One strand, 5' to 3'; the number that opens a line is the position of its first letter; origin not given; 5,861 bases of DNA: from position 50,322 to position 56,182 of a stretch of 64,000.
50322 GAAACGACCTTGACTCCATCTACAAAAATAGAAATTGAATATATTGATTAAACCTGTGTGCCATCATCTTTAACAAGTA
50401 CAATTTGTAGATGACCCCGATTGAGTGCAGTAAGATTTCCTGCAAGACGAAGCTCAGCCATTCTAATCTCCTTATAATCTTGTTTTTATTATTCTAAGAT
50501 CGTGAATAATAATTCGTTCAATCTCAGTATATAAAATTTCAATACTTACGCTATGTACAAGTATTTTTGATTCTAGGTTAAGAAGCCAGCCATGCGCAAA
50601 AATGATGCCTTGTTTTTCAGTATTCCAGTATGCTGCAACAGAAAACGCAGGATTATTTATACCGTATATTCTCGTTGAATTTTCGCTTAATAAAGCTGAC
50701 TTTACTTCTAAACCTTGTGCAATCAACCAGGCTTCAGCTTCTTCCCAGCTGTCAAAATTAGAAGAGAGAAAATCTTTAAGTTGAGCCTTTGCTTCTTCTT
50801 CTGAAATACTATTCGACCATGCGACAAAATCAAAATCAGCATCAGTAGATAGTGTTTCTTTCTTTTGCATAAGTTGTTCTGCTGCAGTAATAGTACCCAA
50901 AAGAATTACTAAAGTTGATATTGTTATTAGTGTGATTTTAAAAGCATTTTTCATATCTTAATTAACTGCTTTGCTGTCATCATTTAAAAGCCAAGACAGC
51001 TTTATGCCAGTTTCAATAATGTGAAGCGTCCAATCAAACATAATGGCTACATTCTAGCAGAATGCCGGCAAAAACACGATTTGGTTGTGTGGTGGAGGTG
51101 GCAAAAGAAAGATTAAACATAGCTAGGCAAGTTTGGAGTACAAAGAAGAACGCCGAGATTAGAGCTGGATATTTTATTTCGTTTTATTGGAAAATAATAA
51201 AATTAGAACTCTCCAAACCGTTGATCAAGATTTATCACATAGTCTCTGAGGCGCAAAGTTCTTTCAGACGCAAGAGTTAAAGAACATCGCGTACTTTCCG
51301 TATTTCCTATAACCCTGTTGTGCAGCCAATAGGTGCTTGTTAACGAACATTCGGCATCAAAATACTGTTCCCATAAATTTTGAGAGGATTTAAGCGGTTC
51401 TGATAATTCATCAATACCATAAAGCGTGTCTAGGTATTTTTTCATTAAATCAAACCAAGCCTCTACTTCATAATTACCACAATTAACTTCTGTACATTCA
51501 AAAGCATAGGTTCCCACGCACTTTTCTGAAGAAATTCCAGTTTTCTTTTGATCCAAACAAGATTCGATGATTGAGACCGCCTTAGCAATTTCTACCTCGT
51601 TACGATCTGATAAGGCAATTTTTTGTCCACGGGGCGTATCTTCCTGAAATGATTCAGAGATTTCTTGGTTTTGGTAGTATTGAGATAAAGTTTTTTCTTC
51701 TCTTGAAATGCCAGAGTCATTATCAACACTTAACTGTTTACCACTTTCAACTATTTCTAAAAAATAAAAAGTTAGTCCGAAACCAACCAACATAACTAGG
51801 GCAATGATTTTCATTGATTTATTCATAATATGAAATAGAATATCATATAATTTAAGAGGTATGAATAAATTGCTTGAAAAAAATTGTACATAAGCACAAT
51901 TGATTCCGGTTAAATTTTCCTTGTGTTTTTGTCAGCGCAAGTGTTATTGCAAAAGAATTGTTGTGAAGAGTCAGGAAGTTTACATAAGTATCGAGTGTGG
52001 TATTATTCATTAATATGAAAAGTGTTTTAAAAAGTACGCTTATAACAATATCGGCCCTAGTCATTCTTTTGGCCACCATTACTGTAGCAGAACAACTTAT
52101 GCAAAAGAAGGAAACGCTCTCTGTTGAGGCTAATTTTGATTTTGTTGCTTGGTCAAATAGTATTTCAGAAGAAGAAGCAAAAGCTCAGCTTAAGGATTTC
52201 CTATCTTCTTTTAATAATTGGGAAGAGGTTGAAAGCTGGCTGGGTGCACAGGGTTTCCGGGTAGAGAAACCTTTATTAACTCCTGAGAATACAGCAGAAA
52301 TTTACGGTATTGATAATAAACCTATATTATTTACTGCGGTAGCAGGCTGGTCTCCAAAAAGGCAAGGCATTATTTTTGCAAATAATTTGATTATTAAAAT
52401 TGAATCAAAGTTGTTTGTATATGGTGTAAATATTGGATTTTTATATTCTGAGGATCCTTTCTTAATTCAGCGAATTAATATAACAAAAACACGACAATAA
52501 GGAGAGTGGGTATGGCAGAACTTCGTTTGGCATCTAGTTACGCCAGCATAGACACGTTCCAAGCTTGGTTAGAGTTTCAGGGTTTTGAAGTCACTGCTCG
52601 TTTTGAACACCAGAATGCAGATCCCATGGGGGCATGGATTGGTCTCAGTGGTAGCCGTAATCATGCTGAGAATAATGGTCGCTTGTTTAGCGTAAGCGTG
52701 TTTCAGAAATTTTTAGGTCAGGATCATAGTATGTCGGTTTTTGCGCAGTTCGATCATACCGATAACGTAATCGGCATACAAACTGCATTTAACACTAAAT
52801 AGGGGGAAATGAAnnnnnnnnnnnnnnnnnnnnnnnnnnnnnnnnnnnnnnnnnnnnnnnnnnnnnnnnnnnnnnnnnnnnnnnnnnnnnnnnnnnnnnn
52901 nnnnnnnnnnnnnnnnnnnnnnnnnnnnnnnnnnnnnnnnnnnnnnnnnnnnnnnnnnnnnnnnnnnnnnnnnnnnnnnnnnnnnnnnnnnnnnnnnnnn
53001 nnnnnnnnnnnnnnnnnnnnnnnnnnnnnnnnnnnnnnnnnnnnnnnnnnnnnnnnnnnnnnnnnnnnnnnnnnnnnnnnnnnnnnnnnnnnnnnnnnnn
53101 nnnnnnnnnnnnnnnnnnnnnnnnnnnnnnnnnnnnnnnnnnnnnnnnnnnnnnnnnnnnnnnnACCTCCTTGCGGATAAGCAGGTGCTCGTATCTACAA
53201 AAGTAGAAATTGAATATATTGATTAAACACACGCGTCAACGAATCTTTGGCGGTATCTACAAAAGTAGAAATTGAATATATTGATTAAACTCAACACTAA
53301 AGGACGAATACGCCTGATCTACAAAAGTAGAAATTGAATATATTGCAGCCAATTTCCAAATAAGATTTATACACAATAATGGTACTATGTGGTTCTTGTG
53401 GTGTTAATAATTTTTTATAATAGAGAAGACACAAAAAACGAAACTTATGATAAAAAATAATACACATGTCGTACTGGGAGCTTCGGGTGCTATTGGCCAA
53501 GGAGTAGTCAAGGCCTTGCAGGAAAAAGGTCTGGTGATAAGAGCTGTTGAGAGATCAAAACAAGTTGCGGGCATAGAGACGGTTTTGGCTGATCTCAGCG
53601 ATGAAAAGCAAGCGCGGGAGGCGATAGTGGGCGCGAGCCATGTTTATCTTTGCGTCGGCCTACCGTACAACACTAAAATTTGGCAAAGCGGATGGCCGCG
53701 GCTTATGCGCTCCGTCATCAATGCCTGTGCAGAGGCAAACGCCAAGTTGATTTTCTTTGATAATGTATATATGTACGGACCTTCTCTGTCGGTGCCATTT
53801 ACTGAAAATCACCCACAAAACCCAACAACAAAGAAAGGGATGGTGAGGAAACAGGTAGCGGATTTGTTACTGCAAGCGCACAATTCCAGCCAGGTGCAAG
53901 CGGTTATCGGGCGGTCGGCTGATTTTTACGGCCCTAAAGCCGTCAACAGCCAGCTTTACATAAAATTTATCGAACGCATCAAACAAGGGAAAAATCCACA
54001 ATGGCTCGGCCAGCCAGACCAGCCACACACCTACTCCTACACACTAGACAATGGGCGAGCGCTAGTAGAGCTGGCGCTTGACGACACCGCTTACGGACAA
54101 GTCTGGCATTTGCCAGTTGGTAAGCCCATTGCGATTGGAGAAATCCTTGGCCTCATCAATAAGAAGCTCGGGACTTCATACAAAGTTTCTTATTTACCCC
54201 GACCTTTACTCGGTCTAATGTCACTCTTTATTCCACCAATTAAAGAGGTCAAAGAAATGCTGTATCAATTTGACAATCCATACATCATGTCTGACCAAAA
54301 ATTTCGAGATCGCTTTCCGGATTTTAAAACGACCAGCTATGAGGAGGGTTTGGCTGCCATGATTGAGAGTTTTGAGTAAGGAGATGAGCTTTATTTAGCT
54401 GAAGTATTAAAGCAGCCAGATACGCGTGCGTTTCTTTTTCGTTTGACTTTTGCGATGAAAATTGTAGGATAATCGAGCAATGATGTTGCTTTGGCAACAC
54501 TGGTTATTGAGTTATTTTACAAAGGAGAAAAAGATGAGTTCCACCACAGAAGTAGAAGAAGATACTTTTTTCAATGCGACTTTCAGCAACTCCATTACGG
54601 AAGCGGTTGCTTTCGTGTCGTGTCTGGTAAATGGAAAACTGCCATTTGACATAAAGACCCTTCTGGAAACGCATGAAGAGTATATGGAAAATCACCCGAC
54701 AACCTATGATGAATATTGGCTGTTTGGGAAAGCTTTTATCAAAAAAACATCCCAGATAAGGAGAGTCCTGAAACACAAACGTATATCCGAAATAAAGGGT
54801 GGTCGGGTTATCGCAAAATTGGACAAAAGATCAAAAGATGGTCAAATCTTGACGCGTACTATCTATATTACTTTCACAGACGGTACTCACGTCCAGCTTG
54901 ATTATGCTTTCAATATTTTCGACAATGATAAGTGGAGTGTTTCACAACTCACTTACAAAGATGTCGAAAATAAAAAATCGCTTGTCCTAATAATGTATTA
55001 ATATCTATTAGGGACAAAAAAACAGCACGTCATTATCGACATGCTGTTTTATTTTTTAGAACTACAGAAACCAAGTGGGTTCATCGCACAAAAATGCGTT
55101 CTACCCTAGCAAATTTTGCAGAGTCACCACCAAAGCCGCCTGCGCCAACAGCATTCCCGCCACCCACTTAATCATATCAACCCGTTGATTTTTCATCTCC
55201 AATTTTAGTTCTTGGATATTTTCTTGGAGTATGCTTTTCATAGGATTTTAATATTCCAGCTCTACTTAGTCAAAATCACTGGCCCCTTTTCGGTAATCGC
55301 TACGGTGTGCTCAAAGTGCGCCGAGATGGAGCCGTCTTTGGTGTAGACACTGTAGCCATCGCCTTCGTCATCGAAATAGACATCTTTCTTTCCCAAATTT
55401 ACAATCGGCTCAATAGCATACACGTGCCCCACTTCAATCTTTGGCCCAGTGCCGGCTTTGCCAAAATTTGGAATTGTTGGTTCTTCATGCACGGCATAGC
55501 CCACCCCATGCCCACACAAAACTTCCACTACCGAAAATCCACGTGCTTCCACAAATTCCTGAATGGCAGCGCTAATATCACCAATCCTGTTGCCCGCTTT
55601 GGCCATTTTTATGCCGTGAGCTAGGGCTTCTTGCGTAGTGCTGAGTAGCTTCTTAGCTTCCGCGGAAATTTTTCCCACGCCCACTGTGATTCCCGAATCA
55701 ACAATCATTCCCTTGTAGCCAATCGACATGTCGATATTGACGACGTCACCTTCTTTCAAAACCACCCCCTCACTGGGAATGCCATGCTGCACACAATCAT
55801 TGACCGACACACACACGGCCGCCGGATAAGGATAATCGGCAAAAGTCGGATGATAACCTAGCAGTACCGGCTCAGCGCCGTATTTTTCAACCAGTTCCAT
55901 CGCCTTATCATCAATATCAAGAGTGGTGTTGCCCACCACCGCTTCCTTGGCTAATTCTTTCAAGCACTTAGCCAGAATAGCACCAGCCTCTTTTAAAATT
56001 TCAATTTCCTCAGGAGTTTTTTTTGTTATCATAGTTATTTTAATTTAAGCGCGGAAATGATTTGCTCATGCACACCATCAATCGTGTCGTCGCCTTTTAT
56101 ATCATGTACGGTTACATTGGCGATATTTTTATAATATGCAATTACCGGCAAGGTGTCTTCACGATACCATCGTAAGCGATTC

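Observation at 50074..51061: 56-bp direct repeats duplicating the dedA promoter and start flank an approximately 876-bp insertion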

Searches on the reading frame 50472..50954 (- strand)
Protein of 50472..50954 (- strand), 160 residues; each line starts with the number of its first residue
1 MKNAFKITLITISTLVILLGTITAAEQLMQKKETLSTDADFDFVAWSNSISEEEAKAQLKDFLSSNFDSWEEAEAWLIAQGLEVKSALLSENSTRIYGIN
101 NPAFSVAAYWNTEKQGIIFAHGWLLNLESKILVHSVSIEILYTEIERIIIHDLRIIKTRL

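Call 9: search_protein_families(library=pfam, proteins=[window:50472-50954:-], max_evalue=0.01)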
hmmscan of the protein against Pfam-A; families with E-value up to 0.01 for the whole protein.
window:50472-50954:- (160 aa): 0 families

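Call 25: list_cluster_members(proteins=[P0001, window:50472-50954:-, window:52015-52500:+, window:51203-51826:-, window:52506-52802:+, window:52814-53164:+, window:53447-54379:+, window:48828-49433:-, window:54480-55001:+, window:50958-51041:-])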
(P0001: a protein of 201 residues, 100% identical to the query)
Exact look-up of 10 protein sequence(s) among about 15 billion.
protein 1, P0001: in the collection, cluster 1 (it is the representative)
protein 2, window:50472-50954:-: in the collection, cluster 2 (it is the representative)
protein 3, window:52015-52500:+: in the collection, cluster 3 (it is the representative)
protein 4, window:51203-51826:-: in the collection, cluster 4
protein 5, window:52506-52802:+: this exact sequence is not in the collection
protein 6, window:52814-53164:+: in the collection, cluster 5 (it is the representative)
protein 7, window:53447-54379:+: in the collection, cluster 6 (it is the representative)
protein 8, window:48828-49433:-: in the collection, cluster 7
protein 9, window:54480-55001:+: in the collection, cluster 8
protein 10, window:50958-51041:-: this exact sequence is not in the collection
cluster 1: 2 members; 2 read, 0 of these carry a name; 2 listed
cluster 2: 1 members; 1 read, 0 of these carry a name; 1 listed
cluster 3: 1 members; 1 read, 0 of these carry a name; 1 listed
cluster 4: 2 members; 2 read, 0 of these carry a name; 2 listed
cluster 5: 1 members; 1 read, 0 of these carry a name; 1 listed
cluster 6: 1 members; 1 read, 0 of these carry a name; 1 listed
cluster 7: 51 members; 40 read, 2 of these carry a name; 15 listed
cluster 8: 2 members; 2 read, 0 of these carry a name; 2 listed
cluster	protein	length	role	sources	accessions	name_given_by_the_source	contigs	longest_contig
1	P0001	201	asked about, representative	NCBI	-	-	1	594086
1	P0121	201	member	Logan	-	-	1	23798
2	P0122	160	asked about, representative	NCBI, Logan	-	-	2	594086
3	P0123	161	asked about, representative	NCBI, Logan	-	-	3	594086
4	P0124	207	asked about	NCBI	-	-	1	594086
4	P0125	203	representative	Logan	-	-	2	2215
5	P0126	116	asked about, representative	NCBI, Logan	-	-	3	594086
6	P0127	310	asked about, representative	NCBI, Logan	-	-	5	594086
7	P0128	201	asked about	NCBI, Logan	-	-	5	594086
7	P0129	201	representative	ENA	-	-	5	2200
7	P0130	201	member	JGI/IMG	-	nucleoside-diphosphate kinase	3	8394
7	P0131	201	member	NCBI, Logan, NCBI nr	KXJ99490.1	MAG: Nucleoside diphosphate kinase [Parcubacteria bacterium OLB19]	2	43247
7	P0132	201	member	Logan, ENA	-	-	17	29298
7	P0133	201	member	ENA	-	-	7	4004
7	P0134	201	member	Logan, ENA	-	-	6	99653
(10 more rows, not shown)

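Call 27: find_encoding_contigs(protein=window:50472-50954:-, flank=10000, max_places=5)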
Protein window:50472-50954:- (160 aa): 2 contigs read that carry it; 1 place shown.
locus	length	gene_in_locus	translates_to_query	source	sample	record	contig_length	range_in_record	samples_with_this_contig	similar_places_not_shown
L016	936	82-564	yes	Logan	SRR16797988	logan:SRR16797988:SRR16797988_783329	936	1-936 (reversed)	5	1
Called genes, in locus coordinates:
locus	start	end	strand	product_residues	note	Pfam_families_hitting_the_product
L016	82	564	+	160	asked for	-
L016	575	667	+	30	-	-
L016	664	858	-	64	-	-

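Call 38: find_homologous_proteins(query=window:50472-50954:-, max_evalue=0.001)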
Query window:50472-50954:- (160 aa): 2 proteins with E <= 0.001 among 86 candidates.
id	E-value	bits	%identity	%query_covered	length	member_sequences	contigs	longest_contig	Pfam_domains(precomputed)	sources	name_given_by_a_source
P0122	4.3e-95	333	100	100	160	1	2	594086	-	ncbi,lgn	-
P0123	3.2e-48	181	60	99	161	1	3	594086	-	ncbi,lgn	-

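Call 51: search_protein_families(library=phrogs, proteins=[window:50472-50954:-], max_evalue=0.01)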
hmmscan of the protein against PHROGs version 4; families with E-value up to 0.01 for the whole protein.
window:50472-50954:- (160 aa): 0 families

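Call 52: search_protein_families(library=padloc, proteins=[window:50472-50954:-], max_evalue=0.01)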
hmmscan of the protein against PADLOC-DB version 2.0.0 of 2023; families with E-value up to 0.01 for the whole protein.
window:50472-50954:- (160 aa): 1 family
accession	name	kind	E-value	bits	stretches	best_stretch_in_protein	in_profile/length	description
PDLC04895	PDC-S06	-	0.0069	12.9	1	51-86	244-278/784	-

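Call 80: predict_structure(alignment_id=A2)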
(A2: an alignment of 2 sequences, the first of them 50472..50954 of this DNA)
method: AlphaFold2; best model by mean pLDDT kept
length: 160 residues; sequences in the alignment: 2
mean_pLDDT: 40.5   pTM: 0.42
mean pLDDT of the five models: 40.5, 36.7, 36.0, 35.1, 33.6
residues with pLDDT >= 90: 0; 70-90: 0; 50-70: 43; < 50: 117
segments of 3 or more residues with pLDDT < 50: 1-50, 87-96, 101-106, 110-117, 119-160
pLDDT, mean of each block of 10 residues (from residue 1): 37 30 33 29 39 54 61 65 51 47 48 47 28 27 28 24
secondary structure, 60 per line:
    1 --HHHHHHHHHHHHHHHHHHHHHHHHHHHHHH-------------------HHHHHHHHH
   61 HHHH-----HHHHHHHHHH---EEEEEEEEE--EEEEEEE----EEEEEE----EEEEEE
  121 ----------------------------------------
elements in order: H3-32 H52-64 H70-79 E83-91 E94-100 E105-110 E115-120

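Call 81: search_protein_representatives(alignment_id=A2)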
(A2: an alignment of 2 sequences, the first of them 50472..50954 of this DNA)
Query: 2 sequences, 163 profile positions. Proteins with E-value up to 0.001 (for the whole library): 20; up to 1e-10: 11; up to 1e-30: 3. The best 20 are listed.
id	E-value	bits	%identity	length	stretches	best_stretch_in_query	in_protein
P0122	1.6e-90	317.4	-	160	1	1-163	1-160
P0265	1.7e-33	132.0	-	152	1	17-163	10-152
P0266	1.8e-31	125.4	-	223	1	34-161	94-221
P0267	2.4e-25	105.5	-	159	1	39-161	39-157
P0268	1.8e-22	96.1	-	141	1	39-161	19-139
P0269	1.3e-20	90.1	-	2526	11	67-121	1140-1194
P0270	9.9e-20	87.3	-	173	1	35-161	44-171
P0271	2.1e-17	79.7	-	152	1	42-162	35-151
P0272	6.1e-15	71.7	-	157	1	7-161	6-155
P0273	3.7e-13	65.9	-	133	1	34-162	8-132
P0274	4.3e-12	62.4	-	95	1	36-92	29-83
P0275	3.5e-08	49.7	-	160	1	41-161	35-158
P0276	1.7e-07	47.5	-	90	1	73-161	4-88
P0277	6.6e-07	45.6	-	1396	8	82-121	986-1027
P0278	1.8e-06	44.1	-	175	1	38-152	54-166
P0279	8.6e-06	41.9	-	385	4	78-113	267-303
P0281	1.0e-04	38.4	-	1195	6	77-114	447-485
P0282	1.2e-04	38.2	-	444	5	77-111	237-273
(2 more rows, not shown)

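Call 82: search_protein_families(library=pfam, proteins=[P0265, P0266, P0269, P0277, P0279, P0281, P0282], max_evalue=0.001)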
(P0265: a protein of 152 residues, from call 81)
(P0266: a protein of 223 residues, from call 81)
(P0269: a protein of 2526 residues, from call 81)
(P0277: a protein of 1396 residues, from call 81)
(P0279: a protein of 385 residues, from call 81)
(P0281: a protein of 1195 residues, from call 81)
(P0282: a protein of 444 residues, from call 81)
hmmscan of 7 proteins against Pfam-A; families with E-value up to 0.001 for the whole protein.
P0265 (152 aa): 0 families

P0266 (223 aa): 0 families

P0269 (2526 aa): 9 families
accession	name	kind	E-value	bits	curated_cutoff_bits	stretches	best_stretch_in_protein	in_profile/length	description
PF18676.6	MBG_2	-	1.9e-229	743.3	25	12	1241-1316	1-72/72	MBG domain (YGX type)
PF04234.18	CopC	-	2.1e-14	54.7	23.3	0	2457-2512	18-75/92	CopC domain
PF13205.12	Big_5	-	9.2e-11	42.9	23.6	1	372-483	1-105/105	Bacterial Ig-like domain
PF22544.2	HYDIN_VesB_CFA65-like_Ig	-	1.8e-10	41.4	25.5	1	2350-2423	12-88/100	HYDIN/CFA65/VesB-like, Ig-like domain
PF18962.6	Por_Secre_tail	-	2.7e-10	40.8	27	1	2452-2524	1-75/75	Secretion system C-terminal sorting domain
PF16339.10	DUF4969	-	1.2e-06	29.3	31.4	0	1221-1267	28-74/79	Domain of unknown function (DUF4969)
PF13573.12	SprB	-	1e-05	25.5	28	0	1292-1313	15-35/37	SprB repeat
PF23197.1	IG_AIR9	-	3.9e-05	23.8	27.5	1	980-1054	3-72/87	AIR9 A9 domain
PF19334.4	DUF5920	-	0.00021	21.4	27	0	1280-1313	129-162/203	Domain of unknown function (DUF5920)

P0277 (1396 aa): 8 families
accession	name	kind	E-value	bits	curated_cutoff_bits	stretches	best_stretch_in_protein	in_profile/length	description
PF18676.6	MBG_2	-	6.9e-211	683.8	25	9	1074-1149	1-72/72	MBG domain (YGX type)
PF18962.6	Por_Secre_tail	-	2.8e-10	40.8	27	1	1328-1394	1-74/75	Secretion system C-terminal sorting domain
PF25564.1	DUF7933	-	8.4e-09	35.8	26.5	0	1172-1249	19-98/123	Domain of unknown function (DUF7933)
PF25490.1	DUF7910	-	1.1e-08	35.6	35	0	871-928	75-132/140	Domain of unknown function (DUF7910)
PF13058.12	DUF3920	-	1.4e-07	32.2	27.3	0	751-781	33-63/126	Protein of unknown function (DUF3920)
PF13670.12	PepSY_2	-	1.9e-06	28.2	24.3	0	1041-1069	51-79/83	Peptidase propeptide and YPEB domain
PF15513.11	DUF4651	-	9e-05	22.8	22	0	649-663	43-57/61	Domain of unknown function (DUF4651)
PF07495.19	Y_Y_Y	-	9.6e-05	22.6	26.6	0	158-220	3-59/65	Y_Y_Y domain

P0279 (385 aa): 3 families
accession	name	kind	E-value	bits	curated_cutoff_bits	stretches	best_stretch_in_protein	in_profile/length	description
PF18676.6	MBG_2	-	8.3e-69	228.6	25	4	116-190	1-71/72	MBG domain (YGX type)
PF16339.10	DUF4969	-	3e-08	34.4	31.4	0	257-302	23-72/79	Domain of unknown function (DUF4969)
PF19081.6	Ig_7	-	4.8e-07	30.4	27.3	1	34-112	1-83/84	Ig-like domain CHU_C associated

P0281 (1195 aa): 3 families
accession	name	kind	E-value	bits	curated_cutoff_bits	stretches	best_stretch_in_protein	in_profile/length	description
PF18676.6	MBG_2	-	1.4e-204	663.6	25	12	378-452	1-71/72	MBG domain (YGX type)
PF13585.12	CHU_C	-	1.8e-21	76.5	27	1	1113-1182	3-73/86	CHU_C Type IX secretion signal domain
PF22759.1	E217_GP41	-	0.0005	19.8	27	0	803-848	88-133/279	Baseplate hub gp41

P0282 (444 aa): 4 families
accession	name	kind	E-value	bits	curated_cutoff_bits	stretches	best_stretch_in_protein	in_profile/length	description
PF18676.6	MBG_2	-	1.7e-116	381.4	25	5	170-242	1-71/72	MBG domain (YGX type)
PF19026.7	UBA_HYPK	-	3.2e-07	30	27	0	234-249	7-22/41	HYPK UBA domain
PF17631.7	DUF5512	-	0.00091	19.7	27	0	169-190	22-43/139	Family of unknown function (DUF5512)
PF15534.11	Ntox35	-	0.00096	20.2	23.6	0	85-107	28-50/78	Bacterial toxin 35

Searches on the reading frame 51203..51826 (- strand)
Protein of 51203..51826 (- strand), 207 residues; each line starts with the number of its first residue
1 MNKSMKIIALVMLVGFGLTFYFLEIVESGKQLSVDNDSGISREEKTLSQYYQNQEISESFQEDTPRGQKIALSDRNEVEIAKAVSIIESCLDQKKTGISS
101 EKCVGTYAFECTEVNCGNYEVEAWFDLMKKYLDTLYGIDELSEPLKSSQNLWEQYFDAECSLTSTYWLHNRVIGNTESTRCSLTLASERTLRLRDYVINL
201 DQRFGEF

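Call 9: search_protein_families(library=pfam, proteins=[window:51203-51826:-], max_evalue=0.01)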
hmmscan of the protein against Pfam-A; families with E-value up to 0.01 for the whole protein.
window:51203-51826:- (207 aa): 1 family
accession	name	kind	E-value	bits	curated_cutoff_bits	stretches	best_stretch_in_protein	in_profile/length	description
PF07007.17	LprI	-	0.00086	20.1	22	1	115-193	16-106/106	Lysozyme inhibitor LprI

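Call 51: search_protein_families(library=phrogs, proteins=[window:51203-51826:-], max_evalue=0.01)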
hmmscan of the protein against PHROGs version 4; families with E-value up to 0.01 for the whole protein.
window:51203-51826:- (207 aa): 1 family
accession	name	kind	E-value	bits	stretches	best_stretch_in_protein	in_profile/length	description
phrog_4895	-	unknown function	0.0015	19.4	1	141-196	66-120/132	-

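Call 52: search_protein_families(library=padloc, proteins=[window:51203-51826:-], max_evalue=0.01)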
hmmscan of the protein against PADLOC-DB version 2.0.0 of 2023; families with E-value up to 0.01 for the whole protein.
window:51203-51826:- (207 aa): 0 families

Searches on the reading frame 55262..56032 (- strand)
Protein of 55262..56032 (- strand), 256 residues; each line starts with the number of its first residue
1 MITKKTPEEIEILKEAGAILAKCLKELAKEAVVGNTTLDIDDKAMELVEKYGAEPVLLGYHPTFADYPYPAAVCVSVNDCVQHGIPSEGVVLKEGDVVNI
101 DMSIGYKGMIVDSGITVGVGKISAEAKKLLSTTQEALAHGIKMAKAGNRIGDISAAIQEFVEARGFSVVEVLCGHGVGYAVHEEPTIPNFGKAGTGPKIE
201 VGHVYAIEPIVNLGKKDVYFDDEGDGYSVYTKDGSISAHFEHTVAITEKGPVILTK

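Call 23: search_protein_families(library=pfam, proteins=[window:55262-56032:-], max_evalue=0.001)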
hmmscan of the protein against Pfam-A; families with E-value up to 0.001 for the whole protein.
window:55262-56032:- (256 aa): 1 family
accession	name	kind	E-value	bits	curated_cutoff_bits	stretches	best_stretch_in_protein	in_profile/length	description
PF00557.29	Peptidase_M24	-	6.3e-45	153.9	23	1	12-248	2-208/208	Metallopeptidase family M24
